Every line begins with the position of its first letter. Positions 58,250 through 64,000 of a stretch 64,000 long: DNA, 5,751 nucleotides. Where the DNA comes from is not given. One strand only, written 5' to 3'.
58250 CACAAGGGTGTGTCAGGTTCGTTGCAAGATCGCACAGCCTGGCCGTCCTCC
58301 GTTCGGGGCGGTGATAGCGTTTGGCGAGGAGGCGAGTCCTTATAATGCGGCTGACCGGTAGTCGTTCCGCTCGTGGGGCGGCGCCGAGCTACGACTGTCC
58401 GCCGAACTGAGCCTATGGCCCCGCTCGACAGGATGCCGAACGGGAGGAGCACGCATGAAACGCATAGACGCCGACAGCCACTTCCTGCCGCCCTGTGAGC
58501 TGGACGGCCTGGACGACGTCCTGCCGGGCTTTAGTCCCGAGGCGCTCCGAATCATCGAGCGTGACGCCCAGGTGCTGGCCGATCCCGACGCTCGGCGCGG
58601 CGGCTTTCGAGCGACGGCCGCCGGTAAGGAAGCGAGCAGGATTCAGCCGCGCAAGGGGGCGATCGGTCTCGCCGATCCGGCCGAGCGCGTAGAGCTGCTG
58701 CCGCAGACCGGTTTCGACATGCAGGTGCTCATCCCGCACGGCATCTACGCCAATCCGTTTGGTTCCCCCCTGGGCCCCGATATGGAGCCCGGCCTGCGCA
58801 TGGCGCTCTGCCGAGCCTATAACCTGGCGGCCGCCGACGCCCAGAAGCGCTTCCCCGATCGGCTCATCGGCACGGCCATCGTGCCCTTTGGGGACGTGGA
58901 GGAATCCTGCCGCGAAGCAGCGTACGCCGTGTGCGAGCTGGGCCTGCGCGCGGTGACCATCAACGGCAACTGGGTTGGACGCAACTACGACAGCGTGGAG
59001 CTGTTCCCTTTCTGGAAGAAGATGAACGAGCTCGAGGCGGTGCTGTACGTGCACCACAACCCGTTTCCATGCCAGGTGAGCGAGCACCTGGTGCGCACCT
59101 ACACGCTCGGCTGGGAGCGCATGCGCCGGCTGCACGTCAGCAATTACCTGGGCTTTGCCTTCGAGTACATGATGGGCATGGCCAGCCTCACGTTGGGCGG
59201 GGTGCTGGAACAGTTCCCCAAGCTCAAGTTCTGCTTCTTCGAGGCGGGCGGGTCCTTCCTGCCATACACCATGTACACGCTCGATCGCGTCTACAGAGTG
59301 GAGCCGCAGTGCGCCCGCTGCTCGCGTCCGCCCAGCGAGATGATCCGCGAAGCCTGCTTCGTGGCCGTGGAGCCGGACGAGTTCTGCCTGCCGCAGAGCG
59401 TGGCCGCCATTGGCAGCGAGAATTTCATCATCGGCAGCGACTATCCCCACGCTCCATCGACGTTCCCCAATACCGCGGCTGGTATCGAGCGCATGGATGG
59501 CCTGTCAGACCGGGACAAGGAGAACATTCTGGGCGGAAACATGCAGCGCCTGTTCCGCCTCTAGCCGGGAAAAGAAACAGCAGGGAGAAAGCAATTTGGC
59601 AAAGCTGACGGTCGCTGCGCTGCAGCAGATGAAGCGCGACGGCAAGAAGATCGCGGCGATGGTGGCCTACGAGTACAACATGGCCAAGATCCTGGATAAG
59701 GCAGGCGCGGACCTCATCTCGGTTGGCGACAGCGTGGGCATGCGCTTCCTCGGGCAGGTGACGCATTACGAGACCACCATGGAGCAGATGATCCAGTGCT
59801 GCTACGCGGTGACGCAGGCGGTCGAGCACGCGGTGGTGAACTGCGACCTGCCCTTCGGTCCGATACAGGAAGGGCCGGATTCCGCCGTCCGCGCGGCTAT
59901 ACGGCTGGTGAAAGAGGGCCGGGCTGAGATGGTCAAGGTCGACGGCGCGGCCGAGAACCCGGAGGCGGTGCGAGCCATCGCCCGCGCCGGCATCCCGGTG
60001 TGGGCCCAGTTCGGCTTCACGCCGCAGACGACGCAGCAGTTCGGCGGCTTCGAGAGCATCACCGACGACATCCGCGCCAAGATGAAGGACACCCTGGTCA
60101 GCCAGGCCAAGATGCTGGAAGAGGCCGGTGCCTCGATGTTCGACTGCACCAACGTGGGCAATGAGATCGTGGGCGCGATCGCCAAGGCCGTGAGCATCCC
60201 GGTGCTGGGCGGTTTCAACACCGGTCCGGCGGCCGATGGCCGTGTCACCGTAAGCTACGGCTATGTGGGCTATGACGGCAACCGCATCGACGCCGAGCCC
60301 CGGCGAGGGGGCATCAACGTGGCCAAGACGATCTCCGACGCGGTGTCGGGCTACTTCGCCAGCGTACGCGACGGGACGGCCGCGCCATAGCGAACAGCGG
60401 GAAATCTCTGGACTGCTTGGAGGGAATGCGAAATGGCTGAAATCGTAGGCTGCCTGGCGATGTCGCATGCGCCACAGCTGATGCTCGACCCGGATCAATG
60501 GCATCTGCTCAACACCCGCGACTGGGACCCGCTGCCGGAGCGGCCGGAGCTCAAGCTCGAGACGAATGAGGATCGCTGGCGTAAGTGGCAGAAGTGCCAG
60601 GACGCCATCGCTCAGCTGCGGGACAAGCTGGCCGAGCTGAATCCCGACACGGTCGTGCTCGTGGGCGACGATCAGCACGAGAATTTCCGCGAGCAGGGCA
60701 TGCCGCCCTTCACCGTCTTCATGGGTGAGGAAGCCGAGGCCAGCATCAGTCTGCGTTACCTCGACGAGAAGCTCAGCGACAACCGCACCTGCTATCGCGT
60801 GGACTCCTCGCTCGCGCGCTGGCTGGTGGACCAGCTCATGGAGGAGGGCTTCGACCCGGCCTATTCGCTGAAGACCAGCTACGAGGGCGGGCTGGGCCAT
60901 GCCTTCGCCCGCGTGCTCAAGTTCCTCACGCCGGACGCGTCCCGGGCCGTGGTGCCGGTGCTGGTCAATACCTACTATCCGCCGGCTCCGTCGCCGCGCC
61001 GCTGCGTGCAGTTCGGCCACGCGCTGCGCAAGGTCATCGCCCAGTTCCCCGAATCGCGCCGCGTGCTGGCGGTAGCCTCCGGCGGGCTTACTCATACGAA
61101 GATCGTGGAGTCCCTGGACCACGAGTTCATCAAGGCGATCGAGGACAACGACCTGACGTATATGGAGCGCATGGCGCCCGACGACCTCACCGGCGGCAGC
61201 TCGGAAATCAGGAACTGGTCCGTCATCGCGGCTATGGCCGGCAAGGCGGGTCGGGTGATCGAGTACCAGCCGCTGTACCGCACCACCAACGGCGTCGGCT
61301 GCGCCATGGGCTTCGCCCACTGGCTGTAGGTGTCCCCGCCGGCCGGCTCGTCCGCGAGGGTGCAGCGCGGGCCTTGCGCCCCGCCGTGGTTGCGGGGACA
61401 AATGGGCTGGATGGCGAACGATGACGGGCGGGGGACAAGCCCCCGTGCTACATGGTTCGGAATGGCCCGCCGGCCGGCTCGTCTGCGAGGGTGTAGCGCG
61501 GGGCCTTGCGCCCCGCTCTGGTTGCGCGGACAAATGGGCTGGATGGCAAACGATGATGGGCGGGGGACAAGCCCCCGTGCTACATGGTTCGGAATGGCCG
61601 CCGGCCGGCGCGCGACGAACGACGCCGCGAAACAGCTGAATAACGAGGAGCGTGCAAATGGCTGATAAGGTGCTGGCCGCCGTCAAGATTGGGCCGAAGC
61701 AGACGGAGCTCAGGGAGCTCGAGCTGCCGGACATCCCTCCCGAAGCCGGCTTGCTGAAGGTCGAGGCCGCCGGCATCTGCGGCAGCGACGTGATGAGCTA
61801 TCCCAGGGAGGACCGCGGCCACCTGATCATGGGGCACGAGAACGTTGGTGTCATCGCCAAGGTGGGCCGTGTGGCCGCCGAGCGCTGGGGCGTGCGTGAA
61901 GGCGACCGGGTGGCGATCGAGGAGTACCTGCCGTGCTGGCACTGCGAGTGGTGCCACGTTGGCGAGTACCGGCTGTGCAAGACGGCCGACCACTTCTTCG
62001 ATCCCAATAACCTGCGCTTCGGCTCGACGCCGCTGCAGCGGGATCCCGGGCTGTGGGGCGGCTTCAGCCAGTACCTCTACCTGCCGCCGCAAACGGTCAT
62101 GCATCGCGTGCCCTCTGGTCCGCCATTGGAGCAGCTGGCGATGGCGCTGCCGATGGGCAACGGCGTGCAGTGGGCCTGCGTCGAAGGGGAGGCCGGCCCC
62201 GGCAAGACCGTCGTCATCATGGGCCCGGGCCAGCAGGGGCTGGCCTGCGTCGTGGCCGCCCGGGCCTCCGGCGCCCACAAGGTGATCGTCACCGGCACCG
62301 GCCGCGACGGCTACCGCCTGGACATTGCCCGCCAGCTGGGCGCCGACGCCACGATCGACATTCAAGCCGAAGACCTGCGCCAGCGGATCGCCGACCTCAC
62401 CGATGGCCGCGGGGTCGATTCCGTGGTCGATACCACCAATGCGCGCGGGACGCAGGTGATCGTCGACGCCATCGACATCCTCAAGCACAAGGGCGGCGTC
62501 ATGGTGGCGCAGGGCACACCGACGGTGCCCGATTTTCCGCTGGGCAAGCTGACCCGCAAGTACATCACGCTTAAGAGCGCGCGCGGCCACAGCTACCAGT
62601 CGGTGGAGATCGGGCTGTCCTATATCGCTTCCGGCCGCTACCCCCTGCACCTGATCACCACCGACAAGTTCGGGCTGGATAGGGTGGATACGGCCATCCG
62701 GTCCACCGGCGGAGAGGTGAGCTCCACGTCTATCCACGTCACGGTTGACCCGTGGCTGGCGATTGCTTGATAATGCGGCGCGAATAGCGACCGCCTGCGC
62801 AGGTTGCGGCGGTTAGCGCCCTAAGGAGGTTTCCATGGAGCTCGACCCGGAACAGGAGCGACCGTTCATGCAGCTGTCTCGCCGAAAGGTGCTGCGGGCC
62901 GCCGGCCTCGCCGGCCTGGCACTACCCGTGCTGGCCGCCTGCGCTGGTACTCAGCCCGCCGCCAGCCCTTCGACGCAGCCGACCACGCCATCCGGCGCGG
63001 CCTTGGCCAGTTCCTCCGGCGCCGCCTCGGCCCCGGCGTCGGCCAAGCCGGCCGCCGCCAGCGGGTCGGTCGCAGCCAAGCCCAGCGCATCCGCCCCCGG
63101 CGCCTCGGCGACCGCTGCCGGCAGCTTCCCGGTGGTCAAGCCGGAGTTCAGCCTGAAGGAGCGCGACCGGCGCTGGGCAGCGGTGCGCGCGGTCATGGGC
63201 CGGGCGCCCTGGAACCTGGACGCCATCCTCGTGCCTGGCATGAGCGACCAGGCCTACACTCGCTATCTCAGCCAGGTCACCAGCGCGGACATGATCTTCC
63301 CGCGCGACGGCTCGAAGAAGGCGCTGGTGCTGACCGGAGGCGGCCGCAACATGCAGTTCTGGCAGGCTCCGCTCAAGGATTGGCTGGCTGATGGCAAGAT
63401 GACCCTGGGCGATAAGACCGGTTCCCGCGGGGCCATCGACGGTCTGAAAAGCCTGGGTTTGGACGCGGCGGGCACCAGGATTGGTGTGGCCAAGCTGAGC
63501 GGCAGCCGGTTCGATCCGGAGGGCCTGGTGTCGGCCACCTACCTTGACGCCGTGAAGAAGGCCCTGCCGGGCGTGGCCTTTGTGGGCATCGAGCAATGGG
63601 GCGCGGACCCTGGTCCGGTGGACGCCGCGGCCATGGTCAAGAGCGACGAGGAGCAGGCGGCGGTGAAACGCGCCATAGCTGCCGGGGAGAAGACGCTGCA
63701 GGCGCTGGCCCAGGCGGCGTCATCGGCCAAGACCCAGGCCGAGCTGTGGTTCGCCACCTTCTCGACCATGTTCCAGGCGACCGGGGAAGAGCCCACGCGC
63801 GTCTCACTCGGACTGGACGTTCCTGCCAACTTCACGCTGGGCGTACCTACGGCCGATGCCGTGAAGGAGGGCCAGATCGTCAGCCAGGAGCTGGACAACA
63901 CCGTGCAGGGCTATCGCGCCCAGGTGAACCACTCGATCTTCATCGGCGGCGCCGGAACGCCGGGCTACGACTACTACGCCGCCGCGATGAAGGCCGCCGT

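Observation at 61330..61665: ~131-bp tandem repeat (2.1 copies) in the LigB-dioxygenase / Zn-ADH intergenic region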

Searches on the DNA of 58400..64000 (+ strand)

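Call 11: search_dna_similar(query=window:58400-64000:+, collection=plasmids, mode=near, max_rows=20)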
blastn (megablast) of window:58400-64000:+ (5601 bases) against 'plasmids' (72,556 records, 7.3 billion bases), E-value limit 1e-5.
No match.

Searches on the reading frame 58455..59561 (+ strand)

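Call 23: search_protein_families(library=pfam, proteins=[window:58455-59561:+], max_evalue=0.01)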
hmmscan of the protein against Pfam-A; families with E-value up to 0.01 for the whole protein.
window:58455-59561:+ (369 aa): 1 family
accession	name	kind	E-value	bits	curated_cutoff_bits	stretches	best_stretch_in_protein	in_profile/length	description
PF04909.20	Amidohydro_2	-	2.9e-26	93.3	26.4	1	4-369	1-289/289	Amidohydrolase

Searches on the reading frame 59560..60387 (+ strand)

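Call 23: search_protein_families(library=pfam, proteins=[window:59560-60387:+], max_evalue=0.01)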
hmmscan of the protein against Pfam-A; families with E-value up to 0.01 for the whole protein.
window:59560-60387:+ (276 aa): 1 family
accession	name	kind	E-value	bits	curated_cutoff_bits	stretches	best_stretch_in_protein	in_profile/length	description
PF02548.21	Pantoate_transf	-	1.7e-62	211.6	28.7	1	15-272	1-254/259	Ketopantoate hydroxymethyltransferase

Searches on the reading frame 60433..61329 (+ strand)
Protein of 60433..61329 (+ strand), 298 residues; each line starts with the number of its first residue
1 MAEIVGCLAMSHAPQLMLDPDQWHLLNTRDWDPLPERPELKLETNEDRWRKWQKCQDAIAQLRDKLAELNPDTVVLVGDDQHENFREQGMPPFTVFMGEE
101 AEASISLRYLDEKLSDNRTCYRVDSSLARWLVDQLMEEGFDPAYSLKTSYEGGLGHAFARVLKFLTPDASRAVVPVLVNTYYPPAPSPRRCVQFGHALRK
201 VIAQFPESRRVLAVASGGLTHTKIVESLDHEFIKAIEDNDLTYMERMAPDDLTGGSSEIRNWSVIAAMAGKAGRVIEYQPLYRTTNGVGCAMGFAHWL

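Call 12: find_encoding_contigs(protein=window:60433-61329:+, flank=6000, max_places=10)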
Protein window:60433-61329:+ (298 aa): 2 contigs read that carry it; 1 place shown.
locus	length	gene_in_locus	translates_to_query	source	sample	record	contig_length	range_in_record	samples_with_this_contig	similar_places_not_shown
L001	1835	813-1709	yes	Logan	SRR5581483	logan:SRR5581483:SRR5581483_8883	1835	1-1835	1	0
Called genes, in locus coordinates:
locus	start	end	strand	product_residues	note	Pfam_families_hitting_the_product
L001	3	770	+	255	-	?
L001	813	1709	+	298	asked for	PF02900:LigB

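Call 22: find_related_loci(query=window:60433-61326:+, collection=genome_contigs, flank=6000)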
Query window:60433-61326:+ (298 aa) in genome_contigs; peptide patterns used: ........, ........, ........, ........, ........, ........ (x = any residue, [..] = any of these).
147 stretches matched a pattern; 95 encode a relative of the query (tblastn E <= 1e-3); the best 80 are kept; 80 distinct loci.
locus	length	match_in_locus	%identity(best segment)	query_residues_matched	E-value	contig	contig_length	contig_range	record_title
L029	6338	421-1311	65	1-297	2e-134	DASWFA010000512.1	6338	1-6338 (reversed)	MAG TPA_asm: Candidatus Binatia bacterium isolate SMAG_U2777 k141_1518444, whole genome shotgun sequence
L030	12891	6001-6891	66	1-297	2e-133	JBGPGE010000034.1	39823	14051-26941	MAG: Candidatus Binatia bacterium isolate OBJ_0618_7090110_5 k141_10090811_length_39823_cov_18.3364, whole genome shotgu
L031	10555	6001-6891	65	1-297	5e-133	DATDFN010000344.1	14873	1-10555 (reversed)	MAG TPA_asm: Candidatus Binatia bacterium isolate SMAG_U227 k141_931169, whole genome shotgun sequence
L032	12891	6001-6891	62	1-297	1e-132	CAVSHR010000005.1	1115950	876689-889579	MAG: uncultured delta proteobacterium isolate MFD05684.bin.2.48 genome assembly, contig: contig_15342, whole genome shot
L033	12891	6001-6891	65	1-297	3e-132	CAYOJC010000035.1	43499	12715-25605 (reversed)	MAG TPA_asm: uncultured Syntrophobacteraceae bacterium isolate SRP136066_co1_407 genome assembly, contig: NODE_601_lengt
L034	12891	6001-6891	64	1-297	9e-132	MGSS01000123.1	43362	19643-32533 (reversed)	MAG: Deltaproteobacteria bacterium RIFCSPLOWO2_12_FULL_60_19 rifcsplowo2_12_scaffold_624, whole genome shotgun sequence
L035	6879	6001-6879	66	1-293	7e-132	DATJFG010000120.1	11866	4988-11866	MAG TPA_asm: Verrucomicrobiia bacterium isolate SMAG_U15454 k141_483947, whole genome shotgun sequence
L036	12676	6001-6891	63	1-297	2e-131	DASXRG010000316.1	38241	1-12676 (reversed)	MAG TPA_asm: Candidatus Binatia bacterium isolate SMAG_U4633 k141_1057122, whole genome shotgun sequence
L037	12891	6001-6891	63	1-297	2e-131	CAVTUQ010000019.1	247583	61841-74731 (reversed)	MAG: uncultured delta proteobacterium isolate MFD04944.bin.4.678 genome assembly, contig: contig_28979, whole genome sho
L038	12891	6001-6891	64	1-297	4e-131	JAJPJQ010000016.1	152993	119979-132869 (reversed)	MAG: Proteobacteria bacterium isolate Centralia_MAG_52 k107_8630550, whole genome shotgun sequence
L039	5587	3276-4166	64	1-297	1e-131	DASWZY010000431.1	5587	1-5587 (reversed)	MAG TPA_asm: Candidatus Binatia bacterium isolate SMAG_U3751 k141_3411079, whole genome shotgun sequence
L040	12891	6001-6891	64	1-297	1e-130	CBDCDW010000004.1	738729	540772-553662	MAG: uncultured Candidatus Binatia bacterium isolate 9a2c71a9-8664-4bc0-91de-9535c4cbd7a1 genome assembly, contig: conti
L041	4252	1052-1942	63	1-297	1e-132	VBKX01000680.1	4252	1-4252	MAG: Deltaproteobacteria bacterium isolate DP_20 14_0903_13_30cm_scaffold_11674685, whole genome shotgun sequence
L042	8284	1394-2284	65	1-297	5e-130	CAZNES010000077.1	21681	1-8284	MAG TPA_asm: uncultured Syntrophobacteraceae bacterium isolate SRP119689_co1_315 genome assembly, contig: NODE_3198_leng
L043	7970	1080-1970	63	1-297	9e-130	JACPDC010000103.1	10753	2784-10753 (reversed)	MAG: Deltaproteobacteria bacterium isolate NC_groundwater_299_Ag_B-0.1um_60_15 S7_GD2017_3_B1_scaffold_2889, whole genom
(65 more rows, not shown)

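Call 23: search_protein_families(library=pfam, proteins=[window:60433-61326:+], max_evalue=0.01)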
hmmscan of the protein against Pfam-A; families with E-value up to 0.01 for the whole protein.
window:60433-61326:+ (298 aa): 1 family
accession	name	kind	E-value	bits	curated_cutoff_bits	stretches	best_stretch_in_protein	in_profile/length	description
PF02900.23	LigB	-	1e-23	84.2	26.3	1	50-288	22-264/269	Catalytic LigB subunit of aromatic ring-opening dioxygenase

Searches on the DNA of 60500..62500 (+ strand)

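Call 5: search_rna_families(source=window, start=60500, end=62500, threshold=evalue, max_evalue=10, show_alignments=3)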
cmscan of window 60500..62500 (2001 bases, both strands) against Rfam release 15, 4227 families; matches with E-value up to 10: 8.
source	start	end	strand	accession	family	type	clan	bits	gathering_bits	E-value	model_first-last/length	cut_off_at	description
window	61499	61577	+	RF03293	mir-4672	Gene; miRNA;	-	18.7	98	2.7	1-81/81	no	mir-4672 microRNA precursor family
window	62159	62213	+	RF02992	hya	Cis-reg;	-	18.7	56.8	3.8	1-72/72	no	hya RNA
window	62414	62479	+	RF01059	mir-598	Gene; miRNA;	-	17.1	69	4.1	1-80/80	no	mir-598 microRNA precursor family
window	60693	60711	+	RF01716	PhotoRC-I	Cis-reg;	-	16.8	45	0.29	3-22/44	no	PhotoRC-I RNA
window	61215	61301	-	RF02989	gntR-DTE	Gene; sRNA;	-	16.4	63.6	7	1-119/119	no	gntR-DTE RNA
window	62008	62090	+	RF02614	BSR1073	Gene; sRNA;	-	15.7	241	0.42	1-196/196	no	Brucella sRNA 1073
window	61416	61524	+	RF01518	pRNA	Gene;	-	15.7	34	9.7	1-90/90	no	NoRC associated RNA, pRNA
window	60541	60649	+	RF02041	HOTTIP_2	Gene; lncRNA;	-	6.9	80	7.3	264-374/374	no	HOXA transcript at the distal tip, conserved region 2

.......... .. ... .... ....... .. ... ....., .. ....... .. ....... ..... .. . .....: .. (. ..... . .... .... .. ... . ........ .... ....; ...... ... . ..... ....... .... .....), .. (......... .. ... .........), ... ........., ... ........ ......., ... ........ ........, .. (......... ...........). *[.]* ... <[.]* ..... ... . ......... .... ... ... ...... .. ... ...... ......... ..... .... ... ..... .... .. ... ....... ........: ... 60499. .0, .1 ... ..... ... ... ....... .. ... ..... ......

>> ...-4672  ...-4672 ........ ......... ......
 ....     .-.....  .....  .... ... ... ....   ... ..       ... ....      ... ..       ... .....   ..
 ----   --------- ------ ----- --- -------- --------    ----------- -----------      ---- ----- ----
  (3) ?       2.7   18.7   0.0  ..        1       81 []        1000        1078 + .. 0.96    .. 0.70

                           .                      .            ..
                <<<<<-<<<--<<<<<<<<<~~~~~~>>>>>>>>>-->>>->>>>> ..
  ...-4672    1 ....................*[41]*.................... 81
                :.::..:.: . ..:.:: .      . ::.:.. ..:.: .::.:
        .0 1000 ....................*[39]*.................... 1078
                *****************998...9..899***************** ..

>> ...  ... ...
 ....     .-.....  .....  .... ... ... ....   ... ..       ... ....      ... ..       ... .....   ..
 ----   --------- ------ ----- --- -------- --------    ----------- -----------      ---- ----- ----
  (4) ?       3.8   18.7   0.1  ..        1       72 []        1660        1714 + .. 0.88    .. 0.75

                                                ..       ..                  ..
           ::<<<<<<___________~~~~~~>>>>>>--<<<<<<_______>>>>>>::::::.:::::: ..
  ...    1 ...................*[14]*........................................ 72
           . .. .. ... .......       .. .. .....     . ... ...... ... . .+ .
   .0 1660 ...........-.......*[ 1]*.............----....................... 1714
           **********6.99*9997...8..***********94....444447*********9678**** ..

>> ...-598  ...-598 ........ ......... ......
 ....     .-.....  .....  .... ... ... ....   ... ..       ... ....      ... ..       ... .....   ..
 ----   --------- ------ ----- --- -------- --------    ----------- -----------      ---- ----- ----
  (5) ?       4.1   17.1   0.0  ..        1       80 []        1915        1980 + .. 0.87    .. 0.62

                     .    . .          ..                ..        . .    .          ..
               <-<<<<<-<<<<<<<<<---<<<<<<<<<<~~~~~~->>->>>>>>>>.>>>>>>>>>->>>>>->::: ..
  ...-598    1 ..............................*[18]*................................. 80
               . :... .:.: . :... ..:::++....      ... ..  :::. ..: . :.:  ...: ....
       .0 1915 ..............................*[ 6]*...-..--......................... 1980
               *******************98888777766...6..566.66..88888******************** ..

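Call 10: search_dna_similar(query=window:61330-61612:+, collection=plasmids, mode=distant, max_rows=40, max_evalue=0.001)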
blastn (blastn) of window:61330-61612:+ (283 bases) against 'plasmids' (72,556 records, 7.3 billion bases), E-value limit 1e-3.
No match.

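Call 53: search_dna_similar(query=window:61330-61657:+, collection=phages, mode=distant, max_evalue=0.01)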
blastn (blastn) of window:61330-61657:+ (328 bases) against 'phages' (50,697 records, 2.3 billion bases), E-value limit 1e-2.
No match.
